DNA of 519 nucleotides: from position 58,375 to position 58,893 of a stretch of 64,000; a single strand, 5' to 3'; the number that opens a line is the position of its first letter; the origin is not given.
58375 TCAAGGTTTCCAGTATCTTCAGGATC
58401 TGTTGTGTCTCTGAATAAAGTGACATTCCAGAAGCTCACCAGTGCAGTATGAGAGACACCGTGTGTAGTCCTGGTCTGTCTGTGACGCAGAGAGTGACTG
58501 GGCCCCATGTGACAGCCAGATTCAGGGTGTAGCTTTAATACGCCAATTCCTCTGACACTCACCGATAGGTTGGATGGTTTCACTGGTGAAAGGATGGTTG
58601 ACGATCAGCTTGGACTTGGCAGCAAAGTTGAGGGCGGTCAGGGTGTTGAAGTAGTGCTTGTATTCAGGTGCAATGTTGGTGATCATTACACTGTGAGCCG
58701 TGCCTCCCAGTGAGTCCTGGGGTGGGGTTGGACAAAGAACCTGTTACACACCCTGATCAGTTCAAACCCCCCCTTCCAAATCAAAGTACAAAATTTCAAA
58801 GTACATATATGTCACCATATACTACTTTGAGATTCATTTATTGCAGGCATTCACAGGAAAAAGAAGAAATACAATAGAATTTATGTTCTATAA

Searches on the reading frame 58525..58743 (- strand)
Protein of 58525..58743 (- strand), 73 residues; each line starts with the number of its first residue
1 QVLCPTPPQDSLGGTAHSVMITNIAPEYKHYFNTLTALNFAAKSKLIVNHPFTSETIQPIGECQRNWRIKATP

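Call 58: search_protein_families(library=pfam, max_evalue=0.01, proteins=[window:58525-58743:-])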
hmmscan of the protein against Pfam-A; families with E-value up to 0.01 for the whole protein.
seq(73 aa): 1 family
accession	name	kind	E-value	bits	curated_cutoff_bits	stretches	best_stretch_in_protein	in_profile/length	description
PF00225.29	Kinesin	-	4.6e-07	29.6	29.3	1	9-47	289-327/327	Kinesin motor domain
